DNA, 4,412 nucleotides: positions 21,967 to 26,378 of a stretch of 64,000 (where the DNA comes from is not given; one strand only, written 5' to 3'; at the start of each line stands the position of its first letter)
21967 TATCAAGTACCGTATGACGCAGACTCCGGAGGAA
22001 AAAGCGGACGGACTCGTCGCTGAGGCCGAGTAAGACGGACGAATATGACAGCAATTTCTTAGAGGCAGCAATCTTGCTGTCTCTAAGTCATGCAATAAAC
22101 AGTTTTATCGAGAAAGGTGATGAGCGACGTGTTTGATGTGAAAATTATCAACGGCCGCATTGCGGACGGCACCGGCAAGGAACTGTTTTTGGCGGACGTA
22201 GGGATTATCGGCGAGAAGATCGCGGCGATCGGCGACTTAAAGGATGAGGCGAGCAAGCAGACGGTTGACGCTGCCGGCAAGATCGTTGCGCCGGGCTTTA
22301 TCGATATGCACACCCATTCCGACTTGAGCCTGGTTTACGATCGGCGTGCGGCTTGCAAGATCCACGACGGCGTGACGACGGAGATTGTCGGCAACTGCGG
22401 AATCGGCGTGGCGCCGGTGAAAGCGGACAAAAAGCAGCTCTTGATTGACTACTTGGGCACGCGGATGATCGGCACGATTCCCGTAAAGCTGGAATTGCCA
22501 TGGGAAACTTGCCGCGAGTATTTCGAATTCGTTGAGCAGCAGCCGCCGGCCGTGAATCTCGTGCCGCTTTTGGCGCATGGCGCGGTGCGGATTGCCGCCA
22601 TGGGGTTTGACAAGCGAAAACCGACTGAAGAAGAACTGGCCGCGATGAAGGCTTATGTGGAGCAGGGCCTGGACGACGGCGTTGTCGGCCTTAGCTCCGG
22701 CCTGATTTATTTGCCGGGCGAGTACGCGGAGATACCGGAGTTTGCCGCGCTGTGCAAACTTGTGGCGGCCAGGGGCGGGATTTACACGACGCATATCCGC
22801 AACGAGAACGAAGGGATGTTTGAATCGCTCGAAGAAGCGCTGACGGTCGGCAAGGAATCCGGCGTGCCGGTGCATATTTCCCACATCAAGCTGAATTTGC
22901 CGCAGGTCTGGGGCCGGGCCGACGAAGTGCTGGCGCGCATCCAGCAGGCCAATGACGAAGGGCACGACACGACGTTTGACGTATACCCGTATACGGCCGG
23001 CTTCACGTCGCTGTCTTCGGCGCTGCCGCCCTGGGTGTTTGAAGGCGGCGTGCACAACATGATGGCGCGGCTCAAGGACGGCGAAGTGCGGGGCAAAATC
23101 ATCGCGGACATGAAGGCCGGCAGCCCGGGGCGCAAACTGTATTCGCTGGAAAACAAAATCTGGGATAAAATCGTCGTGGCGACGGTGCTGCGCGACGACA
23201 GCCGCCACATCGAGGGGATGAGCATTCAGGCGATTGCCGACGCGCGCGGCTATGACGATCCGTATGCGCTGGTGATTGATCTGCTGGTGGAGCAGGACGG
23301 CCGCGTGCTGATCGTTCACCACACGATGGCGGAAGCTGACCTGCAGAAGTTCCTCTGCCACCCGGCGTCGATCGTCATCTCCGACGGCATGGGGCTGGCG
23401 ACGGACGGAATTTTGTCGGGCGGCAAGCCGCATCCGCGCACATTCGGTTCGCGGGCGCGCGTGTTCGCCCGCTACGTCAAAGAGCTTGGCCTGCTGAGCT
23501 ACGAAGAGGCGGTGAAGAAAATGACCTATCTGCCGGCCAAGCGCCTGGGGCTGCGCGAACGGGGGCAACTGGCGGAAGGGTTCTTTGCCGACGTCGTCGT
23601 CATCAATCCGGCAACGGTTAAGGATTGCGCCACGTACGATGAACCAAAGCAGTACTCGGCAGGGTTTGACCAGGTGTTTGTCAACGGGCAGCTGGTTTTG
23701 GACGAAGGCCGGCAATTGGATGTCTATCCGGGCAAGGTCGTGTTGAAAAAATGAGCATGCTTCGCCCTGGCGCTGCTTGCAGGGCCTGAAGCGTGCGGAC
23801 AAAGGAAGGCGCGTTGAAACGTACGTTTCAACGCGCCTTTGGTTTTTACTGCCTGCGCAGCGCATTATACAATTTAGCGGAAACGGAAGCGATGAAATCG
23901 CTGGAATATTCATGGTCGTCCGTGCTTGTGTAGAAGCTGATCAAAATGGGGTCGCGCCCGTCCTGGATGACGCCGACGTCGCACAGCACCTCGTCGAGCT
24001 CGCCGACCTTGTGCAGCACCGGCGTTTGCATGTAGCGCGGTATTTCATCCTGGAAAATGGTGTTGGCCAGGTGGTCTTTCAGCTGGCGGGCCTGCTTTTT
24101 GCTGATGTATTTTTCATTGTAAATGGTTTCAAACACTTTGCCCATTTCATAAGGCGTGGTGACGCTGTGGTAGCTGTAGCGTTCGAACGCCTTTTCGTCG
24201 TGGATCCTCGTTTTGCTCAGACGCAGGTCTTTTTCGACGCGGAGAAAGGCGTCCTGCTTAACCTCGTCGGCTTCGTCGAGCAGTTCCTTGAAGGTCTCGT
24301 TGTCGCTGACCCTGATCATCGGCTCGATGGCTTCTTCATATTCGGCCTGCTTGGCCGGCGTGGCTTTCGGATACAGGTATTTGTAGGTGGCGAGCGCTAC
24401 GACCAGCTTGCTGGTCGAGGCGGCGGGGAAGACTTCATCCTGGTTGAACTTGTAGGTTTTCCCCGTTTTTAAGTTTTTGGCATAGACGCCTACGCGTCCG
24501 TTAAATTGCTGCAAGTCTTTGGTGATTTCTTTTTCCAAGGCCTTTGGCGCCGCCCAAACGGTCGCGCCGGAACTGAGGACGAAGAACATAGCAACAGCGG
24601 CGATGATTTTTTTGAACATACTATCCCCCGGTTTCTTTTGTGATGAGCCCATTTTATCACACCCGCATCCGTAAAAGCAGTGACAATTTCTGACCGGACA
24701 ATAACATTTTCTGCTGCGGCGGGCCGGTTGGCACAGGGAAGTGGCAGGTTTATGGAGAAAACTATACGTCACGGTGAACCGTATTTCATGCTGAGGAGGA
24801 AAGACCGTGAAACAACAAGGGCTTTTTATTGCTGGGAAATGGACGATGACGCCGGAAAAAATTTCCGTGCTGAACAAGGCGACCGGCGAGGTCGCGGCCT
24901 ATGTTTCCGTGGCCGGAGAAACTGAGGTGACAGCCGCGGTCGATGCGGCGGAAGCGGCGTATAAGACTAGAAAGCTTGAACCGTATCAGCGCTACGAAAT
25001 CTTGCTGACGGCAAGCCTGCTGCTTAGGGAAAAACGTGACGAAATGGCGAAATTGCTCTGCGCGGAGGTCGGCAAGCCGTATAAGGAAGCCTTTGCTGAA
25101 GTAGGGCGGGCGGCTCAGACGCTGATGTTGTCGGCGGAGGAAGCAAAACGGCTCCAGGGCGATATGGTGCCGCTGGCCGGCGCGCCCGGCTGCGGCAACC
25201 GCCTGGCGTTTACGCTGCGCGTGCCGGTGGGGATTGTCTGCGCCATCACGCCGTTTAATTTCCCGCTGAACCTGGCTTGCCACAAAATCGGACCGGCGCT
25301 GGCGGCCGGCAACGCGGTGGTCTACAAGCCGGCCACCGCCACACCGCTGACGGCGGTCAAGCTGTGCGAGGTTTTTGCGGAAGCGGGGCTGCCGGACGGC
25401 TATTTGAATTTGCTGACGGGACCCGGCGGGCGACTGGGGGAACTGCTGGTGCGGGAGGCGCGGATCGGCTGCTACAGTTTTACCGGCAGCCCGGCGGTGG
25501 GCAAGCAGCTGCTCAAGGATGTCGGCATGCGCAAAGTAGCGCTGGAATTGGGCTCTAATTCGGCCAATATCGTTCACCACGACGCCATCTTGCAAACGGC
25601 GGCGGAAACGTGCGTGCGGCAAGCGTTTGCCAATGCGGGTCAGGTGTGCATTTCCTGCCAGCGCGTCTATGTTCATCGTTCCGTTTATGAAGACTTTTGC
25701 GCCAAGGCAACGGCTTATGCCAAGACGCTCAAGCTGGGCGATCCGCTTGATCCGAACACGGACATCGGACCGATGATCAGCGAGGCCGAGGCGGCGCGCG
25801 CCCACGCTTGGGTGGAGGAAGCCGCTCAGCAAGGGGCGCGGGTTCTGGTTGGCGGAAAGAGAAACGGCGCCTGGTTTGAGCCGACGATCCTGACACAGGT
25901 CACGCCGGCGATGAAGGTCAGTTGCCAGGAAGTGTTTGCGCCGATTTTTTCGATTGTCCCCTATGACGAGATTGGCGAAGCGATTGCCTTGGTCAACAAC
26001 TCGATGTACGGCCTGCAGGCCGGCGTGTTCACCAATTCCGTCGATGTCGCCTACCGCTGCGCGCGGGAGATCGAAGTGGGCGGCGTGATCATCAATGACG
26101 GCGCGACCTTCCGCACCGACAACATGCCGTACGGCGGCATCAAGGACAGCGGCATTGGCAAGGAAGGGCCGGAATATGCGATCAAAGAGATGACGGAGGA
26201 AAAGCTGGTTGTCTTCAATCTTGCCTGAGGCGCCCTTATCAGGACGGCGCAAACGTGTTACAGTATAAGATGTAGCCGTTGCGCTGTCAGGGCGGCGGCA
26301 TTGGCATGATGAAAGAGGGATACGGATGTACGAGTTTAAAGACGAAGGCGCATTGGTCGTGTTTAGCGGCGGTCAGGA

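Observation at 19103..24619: Divergent regulator / two unclassified membrane proteins / D-aminoacylase, with a convergent class-A-like serine hydrolase: a putative N-acyl-D-amino-acid or D-peptide salvage locus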

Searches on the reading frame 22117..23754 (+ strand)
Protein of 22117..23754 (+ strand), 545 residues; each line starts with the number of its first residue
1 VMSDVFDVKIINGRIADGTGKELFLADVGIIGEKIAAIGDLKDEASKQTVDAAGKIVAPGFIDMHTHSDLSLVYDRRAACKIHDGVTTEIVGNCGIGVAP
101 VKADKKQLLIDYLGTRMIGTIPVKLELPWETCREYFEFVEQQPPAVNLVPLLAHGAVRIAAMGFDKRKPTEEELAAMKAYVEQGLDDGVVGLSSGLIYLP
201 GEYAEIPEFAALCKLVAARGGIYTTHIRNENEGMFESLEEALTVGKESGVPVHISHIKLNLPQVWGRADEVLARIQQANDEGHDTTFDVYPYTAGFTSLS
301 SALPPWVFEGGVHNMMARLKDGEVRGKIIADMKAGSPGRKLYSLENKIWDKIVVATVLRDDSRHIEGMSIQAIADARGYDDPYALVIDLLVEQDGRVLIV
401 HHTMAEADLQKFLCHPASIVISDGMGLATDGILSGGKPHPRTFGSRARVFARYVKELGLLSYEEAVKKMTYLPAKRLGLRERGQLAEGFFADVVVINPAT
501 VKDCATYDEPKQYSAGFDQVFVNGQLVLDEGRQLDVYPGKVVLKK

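Call 3: search_protein_families(library=pfam, proteins=[window:22117-23754:+], max_evalue=0.01)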
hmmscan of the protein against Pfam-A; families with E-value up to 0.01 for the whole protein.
window:22117-23754:+ (545 aa): 2 families
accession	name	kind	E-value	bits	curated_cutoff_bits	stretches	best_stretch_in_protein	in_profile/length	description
PF07969.17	Amidohydro_3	-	8e-26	92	29.7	2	48-258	1-207/472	Amidohydrolase family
PF01979.26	Amidohydro_1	-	3.7e-11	43.3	25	1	424-527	242-345/345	Amidohydrolase family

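Call 4: search_protein_families(library=ncbifam, proteins=[window:22117-23754:+], max_evalue=0.01)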
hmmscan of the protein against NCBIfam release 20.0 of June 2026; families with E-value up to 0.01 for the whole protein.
window:22117-23754:+ (545 aa): 63 families (the best 25 are shown)
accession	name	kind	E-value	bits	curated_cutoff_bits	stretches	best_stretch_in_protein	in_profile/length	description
NF006560.0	PRK09061.1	subfamily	9.8e-66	222.1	340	2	3-303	23-303/517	amidohydrolase family protein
NF006689.0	PRK09237.1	equivalog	3.8e-16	58.6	371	1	6-90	3-90/383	amidohydrolase/deacetylase family metallohydrolase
NF004839.0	PRK06189.1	equivalog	2.3e-15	56.2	631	2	21-68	16-63/451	allantoinase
TIGR03178.1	allantoinase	equivalog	8.5e-14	51.2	357.85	2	24-67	16-59/441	allantoinase AllB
TIGR00857.1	pyrC_multi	subfamily_domain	1.8e-13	50.3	279.05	2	26-68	6-48/412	dihydroorotase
NF006839.0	PRK09357.1-4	equivalog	1.2e-12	47.2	576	1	10-67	4-61/422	dihydroorotase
NF002668.0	PRK02382.1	equivalog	1.8e-12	46.7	452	2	7-67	5-56/436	dihydroorotase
TIGR02033.1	D-hydantoinase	equivalog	1.9e-12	46.9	393.25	1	10-72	3-64/454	dihydropyrimidinase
NF009060.0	PRK12394.1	equivalog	3.8e-12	45.7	442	1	7-88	4-87/381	metallo-dependent hydrolase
NF006688.0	PRK09236.1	equivalog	4.3e-12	45.6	535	2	458-539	346-437/444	dihydroorotase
NF011990.0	PRK15446.2-6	subfamily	1.4e-11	43.8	233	2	461-529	327-384/390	alpha-D-ribose 1-methylphosphonate 5-triphosphate diphosphatase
NF009941.0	PRK13404.1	subfamily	1.7e-11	43.5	647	1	5-74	3-69/478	dihydropyrimidinase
TIGR02318.1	phosphono_phnM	equivalog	5e-11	42.1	390.55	2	25-67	15-56/376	phosphonate metabolism protein PhnM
TIGR01224.1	hutI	equivalog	5.2e-11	42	298.15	1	28-68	6-49/377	imidazolonepropionase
NF006056.0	PRK08204.1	subfamily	5.5e-11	41.9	391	1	23-68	22-67/449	hypothetical protein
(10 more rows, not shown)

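Call 34: search_solved_structures(query=window:22117-23754:+, show_alignments=2, max_evalue=1e-10)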
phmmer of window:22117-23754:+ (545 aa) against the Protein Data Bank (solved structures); distinct sequences matched with E-value up to 1e-10: 8.
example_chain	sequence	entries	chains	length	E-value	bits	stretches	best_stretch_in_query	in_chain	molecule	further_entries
1m7j_A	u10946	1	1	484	3.5e-86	293.3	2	6-300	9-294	D-aminoacylase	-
1rjp_A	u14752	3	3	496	3.9e-86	293.1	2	6-300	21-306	D-aminoacylase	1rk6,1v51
1rjq_A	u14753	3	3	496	3e-85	290.2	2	6-300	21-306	D-aminoacylase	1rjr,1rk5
3gip_A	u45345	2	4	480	8.1e-85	288.8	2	4-299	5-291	N-acyl-D-glutamate deacylase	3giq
1v4y_A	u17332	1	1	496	9.7e-85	288.5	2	6-300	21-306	D-aminoacylase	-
9g5m_A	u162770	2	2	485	5.8e-70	239.8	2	12-300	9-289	Amidohydrolase family protein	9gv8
9kb1_A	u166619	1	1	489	2e-62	214.9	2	5-299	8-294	PpOngB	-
9kb3_A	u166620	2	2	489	1.8e-61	211.8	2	5-299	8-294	Carbohydrate de-N-acetylated protein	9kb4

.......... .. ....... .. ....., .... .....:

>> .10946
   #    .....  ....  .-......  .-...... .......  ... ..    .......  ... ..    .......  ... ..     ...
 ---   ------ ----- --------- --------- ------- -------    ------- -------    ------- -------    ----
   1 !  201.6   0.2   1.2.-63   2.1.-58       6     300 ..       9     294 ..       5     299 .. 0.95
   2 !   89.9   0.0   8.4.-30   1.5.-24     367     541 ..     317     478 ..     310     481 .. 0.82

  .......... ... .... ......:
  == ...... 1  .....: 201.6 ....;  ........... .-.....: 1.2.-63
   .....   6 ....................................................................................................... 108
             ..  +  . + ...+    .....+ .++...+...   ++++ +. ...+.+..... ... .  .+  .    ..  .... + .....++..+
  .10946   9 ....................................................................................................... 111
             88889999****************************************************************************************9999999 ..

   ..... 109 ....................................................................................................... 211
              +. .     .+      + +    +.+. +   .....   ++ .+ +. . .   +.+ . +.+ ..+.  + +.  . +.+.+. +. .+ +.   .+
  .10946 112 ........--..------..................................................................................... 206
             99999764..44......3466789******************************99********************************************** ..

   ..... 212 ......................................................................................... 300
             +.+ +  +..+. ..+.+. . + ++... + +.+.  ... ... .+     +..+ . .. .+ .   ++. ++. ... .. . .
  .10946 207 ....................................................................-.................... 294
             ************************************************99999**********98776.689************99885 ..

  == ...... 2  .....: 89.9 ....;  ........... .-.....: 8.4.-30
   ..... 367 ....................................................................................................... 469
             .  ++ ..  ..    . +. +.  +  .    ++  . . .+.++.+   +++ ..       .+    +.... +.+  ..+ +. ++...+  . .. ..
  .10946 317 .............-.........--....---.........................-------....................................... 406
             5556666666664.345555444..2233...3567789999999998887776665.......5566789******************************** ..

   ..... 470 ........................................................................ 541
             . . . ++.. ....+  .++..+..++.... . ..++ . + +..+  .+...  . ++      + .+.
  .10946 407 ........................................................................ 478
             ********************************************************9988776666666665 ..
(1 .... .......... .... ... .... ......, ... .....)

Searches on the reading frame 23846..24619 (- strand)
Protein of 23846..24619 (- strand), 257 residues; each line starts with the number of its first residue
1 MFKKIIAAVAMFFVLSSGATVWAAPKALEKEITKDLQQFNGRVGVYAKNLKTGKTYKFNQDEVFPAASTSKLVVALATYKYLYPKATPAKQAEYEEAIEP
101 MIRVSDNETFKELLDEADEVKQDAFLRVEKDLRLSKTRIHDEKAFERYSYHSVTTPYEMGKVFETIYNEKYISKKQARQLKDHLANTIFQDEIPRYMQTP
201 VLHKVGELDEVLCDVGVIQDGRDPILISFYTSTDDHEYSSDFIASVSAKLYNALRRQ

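Call 35: search_solved_structures(query=window:23846-24619:-, show_alignments=1, max_evalue=0.00001)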
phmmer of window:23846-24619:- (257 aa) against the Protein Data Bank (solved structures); distinct sequences matched with E-value up to 0.00001: 16.
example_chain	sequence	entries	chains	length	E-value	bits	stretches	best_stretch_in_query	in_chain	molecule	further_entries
3cjm_A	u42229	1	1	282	1.2e-09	41.3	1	33-252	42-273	Putative beta-lactamase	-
6wgr_A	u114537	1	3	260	1.3e-08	37.9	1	31-117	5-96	Beta-lactamase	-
1blp_A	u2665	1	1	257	2.3e-07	33.8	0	35-75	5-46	BETA-LACTAMASE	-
1pio_A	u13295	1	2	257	2.3e-07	33.8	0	32-87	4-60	BETA-LACTAMASE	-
1kgf_A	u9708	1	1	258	2.6e-07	33.6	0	32-75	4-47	BETA-LACTAMASE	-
1ghi_A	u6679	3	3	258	2.9e-07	33.5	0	32-75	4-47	BETA-LACTAMASE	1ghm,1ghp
1ome_A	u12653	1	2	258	3.1e-07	33.4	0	32-75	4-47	BETA-LACTAMASE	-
1kge_A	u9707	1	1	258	3.2e-07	33.3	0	32-77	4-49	BETA-LACTAMASE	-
1blc_A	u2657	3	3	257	3.3e-07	33.3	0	35-75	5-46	BETA-LACTAMASE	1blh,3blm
1kgg_A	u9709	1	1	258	4.1e-07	33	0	32-77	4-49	PROTEIN (BETA-LACTAMASE)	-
1alq_A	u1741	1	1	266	5.7e-07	32.5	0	24-75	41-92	CP254 BETA-LACTAMASE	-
1djb_A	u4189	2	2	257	8.9e-07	31.9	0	35-75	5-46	BETA-LACTAMASE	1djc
1dja_A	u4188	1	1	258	1.3e-06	31.3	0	32-74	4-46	BETA-LACTAMASE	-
4c75_A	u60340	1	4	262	1.8e-06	30.9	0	27-78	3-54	BETA-LACTAMASE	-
2j9o_A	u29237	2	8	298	4.3e-06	29.6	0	37-81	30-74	TLL2115 PROTEIN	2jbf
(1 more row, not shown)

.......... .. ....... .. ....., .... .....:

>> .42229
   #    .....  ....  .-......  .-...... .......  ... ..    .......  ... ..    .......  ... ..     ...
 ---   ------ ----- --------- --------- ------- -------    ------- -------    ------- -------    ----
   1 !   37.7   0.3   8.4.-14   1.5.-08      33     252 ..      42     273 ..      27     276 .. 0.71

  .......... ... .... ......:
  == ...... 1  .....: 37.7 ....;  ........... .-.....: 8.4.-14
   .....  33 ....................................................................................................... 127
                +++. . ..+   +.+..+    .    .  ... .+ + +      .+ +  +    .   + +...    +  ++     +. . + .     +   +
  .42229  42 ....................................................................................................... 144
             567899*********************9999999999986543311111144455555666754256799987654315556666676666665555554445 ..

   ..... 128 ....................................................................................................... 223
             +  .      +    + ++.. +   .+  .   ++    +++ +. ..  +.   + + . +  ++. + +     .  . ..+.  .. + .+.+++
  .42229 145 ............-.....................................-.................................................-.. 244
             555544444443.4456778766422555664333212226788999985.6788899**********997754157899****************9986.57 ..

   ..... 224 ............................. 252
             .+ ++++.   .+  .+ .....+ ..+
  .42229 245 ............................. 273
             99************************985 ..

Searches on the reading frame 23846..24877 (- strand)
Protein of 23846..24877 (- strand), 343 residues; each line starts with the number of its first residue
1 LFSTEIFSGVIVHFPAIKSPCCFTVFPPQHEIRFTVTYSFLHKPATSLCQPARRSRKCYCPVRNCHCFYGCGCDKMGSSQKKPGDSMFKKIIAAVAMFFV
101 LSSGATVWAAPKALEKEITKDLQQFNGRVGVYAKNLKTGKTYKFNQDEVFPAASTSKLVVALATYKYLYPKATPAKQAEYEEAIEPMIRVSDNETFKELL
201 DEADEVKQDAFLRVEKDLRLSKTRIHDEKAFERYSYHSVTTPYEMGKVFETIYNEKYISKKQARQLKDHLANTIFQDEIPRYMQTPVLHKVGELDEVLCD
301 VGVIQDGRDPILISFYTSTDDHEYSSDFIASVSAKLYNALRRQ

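Call 3: search_protein_families(library=pfam, proteins=[window:23846-24877:-], max_evalue=0.01)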
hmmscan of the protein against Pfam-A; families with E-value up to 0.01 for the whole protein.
window:23846-24877:- (343 aa): 2 families
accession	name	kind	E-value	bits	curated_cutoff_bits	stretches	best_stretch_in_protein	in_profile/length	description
PF13354.11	Beta-lactamase2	-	4.2e-28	98.6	22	2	171-312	66-210/214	Beta-lactamase enzyme family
PF00144.29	Beta-lactamase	-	0.00021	21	27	1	122-165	5-65/329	Beta-lactamase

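Call 4: search_protein_families(library=ncbifam, proteins=[window:23846-24877:-], max_evalue=0.01)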
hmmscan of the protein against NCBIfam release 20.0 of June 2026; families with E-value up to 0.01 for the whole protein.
window:23846-24877:- (343 aa): 42 families (the best 25 are shown)
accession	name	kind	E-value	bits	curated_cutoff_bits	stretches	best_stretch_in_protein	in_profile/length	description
NF033103.1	bla_class_A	equivalog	7.9e-20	71.1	200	2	120-166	4-50/257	class A beta-lactamase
NF033139.1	blaZ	exception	1.7e-09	37.4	580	1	89-160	2-69/281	penicillin-hydrolyzing class A beta-lactamase BlaZ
NF012099.1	SubclassA2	equivalog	1.9e-09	37.1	320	1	114-167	2-55/275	class A beta-lactamase, subclass A2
NF033141.0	blaZ_gen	exception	2.4e-09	36.8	500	1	89-160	2-69/281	BlaZ-like penicillin-hydrolyzing class A beta-lactamase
NF000538.1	classA_carba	equivalog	6.7e-08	32.2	390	1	123-167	3-47/254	carbapenem-hydrolyzing class A beta-lactamase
NF000400.3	blaIMI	exception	1.3e-07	30.9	600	1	94-166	12-83/292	IMI family carbapenem-hydrolyzing class A beta-lactamase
NF000481.1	carbeni_gen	exception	3.1e-07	30.2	430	1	107-159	15-68/284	CARB/PSE/RTG family carbenicillin-hydrolyzing class A beta-lactamase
NF000518.2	blaVCC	exception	3.3e-07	29.7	625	1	95-166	4-74/284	VCC family carbapenem-hydrolyzing class A beta-lactamase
NF000428.4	blaFRI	exception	7.4e-07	28.8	600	1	93-171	7-86/294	FRI family carbapenem-hydrolyzing class A beta-lactamase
NF012167.0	classA_firm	exception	3e-06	26.9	427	1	123-161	7-45/255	class A beta-lactamase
NF012142.0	blaSME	exception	6.6e-06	25.5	650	1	109-167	28-86/294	SME family carbapenem-hydrolyzing class A beta-lactamase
NF000271.2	blaOXY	exception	5.7e-05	22.7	600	1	87-166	6-84/290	OXY family extended-spectrum class A beta-lactamase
NF000449.2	blaBIC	exception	6.6e-05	22.3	640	1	97-164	16-83/294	BIC family carbapenem-hydrolyzing class A beta-lactamase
NF033386.1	blaARL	exception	9e-05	22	620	1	98-161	7-70/282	ARL family class A beta-lactamase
NF033568.1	blaROB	exception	0.0001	21.5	675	1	118-168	50-100/305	ROB family class A beta-lactamase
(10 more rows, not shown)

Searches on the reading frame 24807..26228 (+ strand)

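Call 3: search_protein_families(library=pfam, proteins=[window:24807-26228:+], max_evalue=0.01)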
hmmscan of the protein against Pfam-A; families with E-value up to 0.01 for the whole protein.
window:24807-26228:+ (473 aa): 1 family
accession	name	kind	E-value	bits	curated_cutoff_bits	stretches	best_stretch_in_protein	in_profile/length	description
PF00171.27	Aldedh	-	6.4e-158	526.5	23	1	17-468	7-461/461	Aldehyde dehydrogenase family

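Call 4: search_protein_families(library=ncbifam, proteins=[window:24807-26228:+], max_evalue=0.01)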
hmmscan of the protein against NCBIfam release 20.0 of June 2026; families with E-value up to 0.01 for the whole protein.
window:24807-26228:+ (473 aa): 43 families (the best 25 are shown)
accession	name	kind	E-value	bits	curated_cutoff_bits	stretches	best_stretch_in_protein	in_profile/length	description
NF040648.1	lactal_redase_Meth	equivalog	6.7e-154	513.3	650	1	6-471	1-463/463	lactaldehyde dehydrogenase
NF009725.0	PRK13252.1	equivalog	1.5e-111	373.2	593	1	2-472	5-481/488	betaine-aldehyde dehydrogenase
TIGR01804.1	BADH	equivalog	1.8e-110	369.6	668.6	1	7-466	1-467/467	betaine-aldehyde dehydrogenase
NF047626.1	SulfactDhSafD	equivalog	3.8e-110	369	700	1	23-469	7-453/454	sulfoacetaldehyde dehydrogenase SafD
TIGR01780.1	SSADH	subfamily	1.8e-109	366.6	646.35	1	21-465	1-447/448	succinate-semialdehyde dehydrogenase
TIGR03250.1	PhnAcAld_DH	equivalog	6.8e-109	364.6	635.65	1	2-467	2-467/472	phosphonoacetaldehyde dehydrogenase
NF006916.0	PRK09407.1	equivalog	5.8e-104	348.5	521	1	17-468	34-490/526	succinic semialdehyde dehydrogenase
NF045735.1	PaDhStyDPseudo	equivalog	3.8e-103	345.8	850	1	4-470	3-481/483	phenylacetaldehyde dehydrogenase StyD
NF010000.0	PRK13473.1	subfamily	4.3e-103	345.5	615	1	5-471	4-473/475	aminobutyraldehyde dehydrogenase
TIGR02299.1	HpaE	equivalog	3.7e-102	342.4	638.35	1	6-470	3-476/488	5-carboxymethyl-2-hydroxymuconate semialdehyde dehydrogenase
NF045736.1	PaDhStyDRhodo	equivalog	1.1e-99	334.2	800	1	4-469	3-476/479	phenylacetaldehyde dehydrogenase StyD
TIGR03216.1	OH_muco_semi_DH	equivalog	1.7e-98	330.4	693.25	1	7-469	4-478/481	2-hydroxymuconic semialdehyde dehydrogenase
NF008415.0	PRK11241.1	equivalog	3e-98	329.6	828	1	4-469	11-479/482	NADP-dependent succinate-semialdehyde dehydrogenase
NF042993.1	AlphKGSA_gudD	equivalog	4.8e-97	325.7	770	1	7-465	7-475/481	alpha-ketoglutaric semialdehyde dehydrogenase GucD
NF040869.1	G3PDH_Arch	equivalog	4.4e-96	322.6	780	1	6-471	22-492/502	NADP-dependent glyceraldehyde-3-phosphate dehydrogenase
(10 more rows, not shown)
